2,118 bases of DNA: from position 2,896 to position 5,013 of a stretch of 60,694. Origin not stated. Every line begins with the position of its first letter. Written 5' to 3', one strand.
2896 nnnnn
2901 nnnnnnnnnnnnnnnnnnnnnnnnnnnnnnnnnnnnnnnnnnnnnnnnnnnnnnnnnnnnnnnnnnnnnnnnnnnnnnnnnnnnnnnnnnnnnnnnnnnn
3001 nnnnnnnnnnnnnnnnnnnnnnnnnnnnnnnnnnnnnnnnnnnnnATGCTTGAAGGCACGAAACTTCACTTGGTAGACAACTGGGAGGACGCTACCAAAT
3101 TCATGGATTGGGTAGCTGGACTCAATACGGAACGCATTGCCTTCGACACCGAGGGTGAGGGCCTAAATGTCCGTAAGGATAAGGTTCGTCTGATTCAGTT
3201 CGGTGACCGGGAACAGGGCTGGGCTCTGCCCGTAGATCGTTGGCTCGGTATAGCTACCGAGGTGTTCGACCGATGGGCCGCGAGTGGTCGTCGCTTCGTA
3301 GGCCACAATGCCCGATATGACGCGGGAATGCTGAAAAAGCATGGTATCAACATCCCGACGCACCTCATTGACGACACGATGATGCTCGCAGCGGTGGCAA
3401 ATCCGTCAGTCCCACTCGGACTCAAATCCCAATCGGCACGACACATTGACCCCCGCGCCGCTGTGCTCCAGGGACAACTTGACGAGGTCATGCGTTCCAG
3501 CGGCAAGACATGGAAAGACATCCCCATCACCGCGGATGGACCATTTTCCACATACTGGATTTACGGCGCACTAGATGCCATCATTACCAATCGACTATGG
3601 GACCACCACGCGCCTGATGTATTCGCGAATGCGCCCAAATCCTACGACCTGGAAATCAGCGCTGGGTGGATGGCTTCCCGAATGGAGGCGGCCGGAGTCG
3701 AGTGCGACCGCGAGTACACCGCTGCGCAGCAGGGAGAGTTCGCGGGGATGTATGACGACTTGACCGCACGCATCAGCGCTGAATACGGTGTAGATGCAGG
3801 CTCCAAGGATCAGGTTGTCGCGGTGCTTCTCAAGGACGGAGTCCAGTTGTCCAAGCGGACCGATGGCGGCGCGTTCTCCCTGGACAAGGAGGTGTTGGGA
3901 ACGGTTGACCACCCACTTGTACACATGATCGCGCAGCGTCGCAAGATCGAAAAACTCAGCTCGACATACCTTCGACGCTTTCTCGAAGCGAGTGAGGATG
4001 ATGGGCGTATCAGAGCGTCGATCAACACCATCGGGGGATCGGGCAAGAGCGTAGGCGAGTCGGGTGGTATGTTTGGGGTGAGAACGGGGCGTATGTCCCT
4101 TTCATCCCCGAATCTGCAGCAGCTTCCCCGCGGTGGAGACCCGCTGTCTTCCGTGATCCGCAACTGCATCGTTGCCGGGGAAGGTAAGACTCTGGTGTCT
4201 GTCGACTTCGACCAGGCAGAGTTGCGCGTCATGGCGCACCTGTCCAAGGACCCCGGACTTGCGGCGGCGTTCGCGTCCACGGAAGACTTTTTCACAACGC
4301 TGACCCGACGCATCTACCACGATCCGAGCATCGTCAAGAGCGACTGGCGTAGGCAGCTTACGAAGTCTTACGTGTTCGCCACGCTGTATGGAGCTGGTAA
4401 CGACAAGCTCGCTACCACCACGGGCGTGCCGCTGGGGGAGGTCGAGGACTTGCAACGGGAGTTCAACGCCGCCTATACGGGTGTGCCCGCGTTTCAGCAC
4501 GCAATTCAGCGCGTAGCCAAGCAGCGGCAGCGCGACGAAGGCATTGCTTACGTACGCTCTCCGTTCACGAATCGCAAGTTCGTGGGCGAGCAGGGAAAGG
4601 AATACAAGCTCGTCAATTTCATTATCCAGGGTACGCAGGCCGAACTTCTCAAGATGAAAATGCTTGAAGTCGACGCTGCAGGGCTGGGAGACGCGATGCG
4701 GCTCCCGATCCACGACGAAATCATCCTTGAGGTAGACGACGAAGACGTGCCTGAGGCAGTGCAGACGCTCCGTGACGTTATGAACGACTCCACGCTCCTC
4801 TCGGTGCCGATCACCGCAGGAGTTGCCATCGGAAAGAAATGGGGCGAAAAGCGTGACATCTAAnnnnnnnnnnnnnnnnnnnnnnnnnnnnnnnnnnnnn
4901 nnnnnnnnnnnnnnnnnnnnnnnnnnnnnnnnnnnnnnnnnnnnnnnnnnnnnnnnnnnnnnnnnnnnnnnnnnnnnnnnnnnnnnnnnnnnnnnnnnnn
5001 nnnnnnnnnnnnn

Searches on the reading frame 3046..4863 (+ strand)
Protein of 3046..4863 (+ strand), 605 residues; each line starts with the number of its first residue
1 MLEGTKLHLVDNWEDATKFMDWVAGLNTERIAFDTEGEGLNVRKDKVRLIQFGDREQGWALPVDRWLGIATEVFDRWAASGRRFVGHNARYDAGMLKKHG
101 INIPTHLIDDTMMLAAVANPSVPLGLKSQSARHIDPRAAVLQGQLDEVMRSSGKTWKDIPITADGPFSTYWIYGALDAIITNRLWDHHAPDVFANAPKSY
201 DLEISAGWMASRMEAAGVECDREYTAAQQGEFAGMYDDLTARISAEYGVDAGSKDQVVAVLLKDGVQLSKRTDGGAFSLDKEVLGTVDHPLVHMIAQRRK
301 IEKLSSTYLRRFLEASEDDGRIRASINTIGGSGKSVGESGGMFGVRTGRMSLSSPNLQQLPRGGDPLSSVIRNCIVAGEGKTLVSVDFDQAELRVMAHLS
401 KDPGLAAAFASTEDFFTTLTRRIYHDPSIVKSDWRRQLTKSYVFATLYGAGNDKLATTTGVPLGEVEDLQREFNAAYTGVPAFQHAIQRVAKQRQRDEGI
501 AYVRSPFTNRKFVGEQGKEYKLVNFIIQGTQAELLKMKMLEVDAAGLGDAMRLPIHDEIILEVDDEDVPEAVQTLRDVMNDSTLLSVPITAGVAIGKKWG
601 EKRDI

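Call 26: search_protein_families(library=phrogs, proteins=[window:3046-4863:+], max_evalue=0.00001)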
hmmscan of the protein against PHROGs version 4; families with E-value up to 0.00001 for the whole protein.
window:3046-4863:+ (605 aa): 8 families
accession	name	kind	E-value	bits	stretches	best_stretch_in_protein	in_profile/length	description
phrog_17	-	DNA, RNA and nucleotide metabolism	4e-114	383.9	1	15-604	657-1235/1445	DNA polymerase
phrog_15971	-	DNA, RNA and nucleotide metabolism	5.7e-23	82.7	1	250-601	49-374/376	DNA polymerase I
phrog_10285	-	DNA, RNA and nucleotide metabolism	8.2e-22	78.7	2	356-494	31-174/321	DNA polymerase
phrog_2573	-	DNA, RNA and nucleotide metabolism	2.2e-18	67.5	1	372-581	6-247/336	DNA polymerase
phrog_23226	-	DNA, RNA and nucleotide metabolism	3e-10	40.2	1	293-404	253-362/611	DNA polymerase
phrog_5995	-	DNA, RNA and nucleotide metabolism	6.2e-10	40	1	443-603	1-179/236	DNA polymerase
phrog_12241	-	DNA, RNA and nucleotide metabolism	4e-08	33.6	0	282-361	427-494/502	DNA polymerase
phrog_7766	-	DNA, RNA and nucleotide metabolism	4.9e-08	33.6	1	488-581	73-163/186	DNA polymerase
